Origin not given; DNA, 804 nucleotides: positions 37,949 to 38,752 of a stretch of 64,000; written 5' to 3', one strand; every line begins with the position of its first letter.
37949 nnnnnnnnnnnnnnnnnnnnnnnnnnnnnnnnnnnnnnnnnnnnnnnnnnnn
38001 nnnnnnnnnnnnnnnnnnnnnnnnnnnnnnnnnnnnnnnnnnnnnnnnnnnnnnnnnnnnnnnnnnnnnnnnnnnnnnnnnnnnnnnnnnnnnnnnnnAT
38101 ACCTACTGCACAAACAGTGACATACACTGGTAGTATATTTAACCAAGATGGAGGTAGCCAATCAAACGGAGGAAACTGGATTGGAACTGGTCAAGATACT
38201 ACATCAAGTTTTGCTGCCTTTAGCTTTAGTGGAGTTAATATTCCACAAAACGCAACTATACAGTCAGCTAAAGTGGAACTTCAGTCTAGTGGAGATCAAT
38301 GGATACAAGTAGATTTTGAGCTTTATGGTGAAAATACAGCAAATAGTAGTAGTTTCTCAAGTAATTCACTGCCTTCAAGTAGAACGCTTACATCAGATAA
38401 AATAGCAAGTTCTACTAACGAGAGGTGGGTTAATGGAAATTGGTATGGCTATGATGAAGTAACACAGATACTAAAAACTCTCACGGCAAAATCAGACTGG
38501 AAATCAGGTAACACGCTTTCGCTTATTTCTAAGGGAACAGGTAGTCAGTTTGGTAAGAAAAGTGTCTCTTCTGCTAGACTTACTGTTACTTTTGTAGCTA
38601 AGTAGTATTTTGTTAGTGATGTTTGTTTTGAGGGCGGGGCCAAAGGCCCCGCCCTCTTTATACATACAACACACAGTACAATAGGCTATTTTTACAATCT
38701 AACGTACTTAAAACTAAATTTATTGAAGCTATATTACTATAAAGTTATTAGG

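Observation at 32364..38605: Adjacent, overlapping genes encode a dockerin-bearing GH5-like enzyme and a cohesin/CBM scaffold: a minimal cellulosome-like pair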

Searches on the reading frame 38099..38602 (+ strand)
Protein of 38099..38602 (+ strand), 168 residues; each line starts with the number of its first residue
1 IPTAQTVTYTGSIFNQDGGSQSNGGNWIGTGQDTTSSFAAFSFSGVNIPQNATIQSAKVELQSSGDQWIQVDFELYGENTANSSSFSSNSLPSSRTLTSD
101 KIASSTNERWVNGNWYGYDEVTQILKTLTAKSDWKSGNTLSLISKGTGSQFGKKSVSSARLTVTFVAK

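Call 7: search_protein_families(library=pfam, proteins=[window:38105-38602:+], max_evalue=10)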
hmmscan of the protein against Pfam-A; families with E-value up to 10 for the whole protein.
seq(166 aa): 0 families

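Call 59: find_homologous_proteins(query=window:38099-38602:+, max_evalue=0.001)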
Query window:38099-38602:+: 65 candidates shared short words with the query, none scored E <= 0.001.

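Call 63: search_solved_structures(query=A5, max_evalue=10)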
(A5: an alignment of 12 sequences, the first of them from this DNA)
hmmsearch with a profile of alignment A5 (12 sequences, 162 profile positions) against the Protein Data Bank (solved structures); distinct sequences matched with E-value up to 10: 4.
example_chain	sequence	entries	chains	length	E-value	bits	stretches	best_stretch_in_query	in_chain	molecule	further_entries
7pbh_A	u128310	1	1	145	0.062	16.1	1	60-135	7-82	Profilin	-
23wq_f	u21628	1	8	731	0.089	15.6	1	117-159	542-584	EcAgo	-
7t0w_H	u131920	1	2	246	0.87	12.4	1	17-84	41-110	Fab115 Heavy Chain, IgG1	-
6b8l_A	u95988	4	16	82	1.6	11.5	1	73-126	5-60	Potassium voltage-gated channel subfamily KQT member 4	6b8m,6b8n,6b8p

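Call 64: search_protein_families(library=pfam, alignment_id=A5, max_evalue=1)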
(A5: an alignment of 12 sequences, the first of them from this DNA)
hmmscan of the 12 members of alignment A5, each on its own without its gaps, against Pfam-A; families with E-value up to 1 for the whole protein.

A. member 1, seq(164 aa): 0 families

B. families by the number of members that match (of 12 scanned): 3 families
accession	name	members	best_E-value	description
PF24789.1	SAC9_GBDL_2nd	1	0.074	SAC9 second GBDL domain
PF18846.6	baeRF_family5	1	0.1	Bacterial archaeo-eukaryotic release factor family 5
PF00688.24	TGFb_propeptide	1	0.11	TGF-beta propeptide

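Call 70: predict_structure(alignment_id=A5)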
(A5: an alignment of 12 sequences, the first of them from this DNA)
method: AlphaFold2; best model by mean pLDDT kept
length: 164 residues; sequences in the alignment: 12
mean_pLDDT: 94.9   pTM: 0.89
mean pLDDT of the five models: 94.9, 94.6, 94.6, 94.2, 93.3
residues with pLDDT >= 90: 151; 70-90: 13; 50-70: 0; < 50: 0
segments of 3 or more residues with pLDDT < 50: none
pLDDT, mean of each block of 10 residues (from residue 1): 97 88 94 96 96 98 94 95 94 95 94 96 95 96 95 98 87
secondary structure, 60 per line:
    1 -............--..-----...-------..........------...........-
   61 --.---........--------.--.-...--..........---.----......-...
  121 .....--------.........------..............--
elements in order: E2-13 E23-25 E33-42 E49-59 E67-74 E93-102 E111-116 H118-125 E134-142 E149-162

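Call 73: fold_search(model_id=the predicted structure, library=pdb)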
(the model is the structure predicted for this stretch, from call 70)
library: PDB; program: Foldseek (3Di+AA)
matches with E <= 10: 1336; with E <= 0.001: 6
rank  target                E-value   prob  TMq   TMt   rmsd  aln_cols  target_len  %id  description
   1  6sf2_F                2.1e-04  1.00  0.46  0.48   5.8       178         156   12  Ternary complex of human bone morphogenetic protein 9 (BMP9) growth factor domain, its prodomain and extracellular dom (released 2020-04-08)
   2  4ycg_B                2.2e-04  1.00  0.54  0.46   5.4       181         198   10  Pro-bone morphogenetic protein 9 (released 2015-03-04)
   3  4yci_B                2.4e-04  1.00  0.47  0.43   6.4       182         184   10  non-latent pro-bone morphogenetic protein 9 (released 2015-03-04)
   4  7vbo                  5.5e-04  1.00  0.44  0.41   7.9       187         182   13  Alginate binding domain CBM (released 2022-09-07)
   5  8wab_A                9.1e-04  1.00  0.51  0.48   7.2       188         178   13  Crystal structure of a chondroitin sulfate-binding carbohydrate binding module of a chondroitinase (released 2024-01-17)
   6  8wab_B                9.6e-04  1.00  0.59  0.56   4.7       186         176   12  Crystal structure of a chondroitin sulfate-binding carbohydrate binding module of a chondroitinase (released 2024-01-17)
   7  7qx5                  3.2e-03  0.98  0.40  0.14   8.1       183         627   13  mosquitocidal Cry11Aa-Y449F determined at pH 7 from naturally-occurring nanocrystals by Serial femtosecond crystallograp (released 2022-07-27)
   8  6izl_C                5.3e-03  0.77  0.34  0.28  12.6       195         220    7  Cryo-EM structure of Mud crab tombus-like virus at 3.3 Angstroms resolution (released 2019-01-16)
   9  7r1e_A                6.2e-03  0.96  0.39  0.14   7.3       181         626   14  Mosquitocidal Cry11Ba determined at pH 10.4 from naturally-occurring nanocrystals by Serial femtosecond crystallograph (released 2022-07-27)
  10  7byv_A                8.2e-03  0.85  0.32  0.15   9.6       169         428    8  Crystal structure of exo-beta-1,3-galactanase from Phanerochaete chrysosporium Pc1,3Gal43A E208Q with beta-1,3-galacto (released 2020-11-04)
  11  5wps                  8.7e-03  0.72  0.35  0.31  13.7       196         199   12  Crystal structure HpiC1 Y101F (released 2018-04-04)
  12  6f2s_I                9.7e-03  0.57  0.29  0.26  12.5       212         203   11  CryoEM structure of Ageratum Yellow Vein virus (AYVV) (released 2018-06-27)
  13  7r1e_B                1.0e-02  0.92  0.38  0.14   7.4       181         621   14  Mosquitocidal Cry11Ba determined at pH 10.4 from naturally-occurring nanocrystals by Serial femtosecond crystallograph (released 2022-07-27)
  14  4qb2                  1.0e-02  0.75  0.30  0.36  10.0       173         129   12  Structure of CBM35 in complex with glucuronic acid (released 2014-10-08)
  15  7qx6                  1.1e-02  0.92  0.40  0.14   8.1       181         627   12  mosquitocidal Cry11Aa-E583Q determined at pH 7 from naturally-occurring nanocrystals by Serial femtosecond crystallograp (released 2022-07-27)
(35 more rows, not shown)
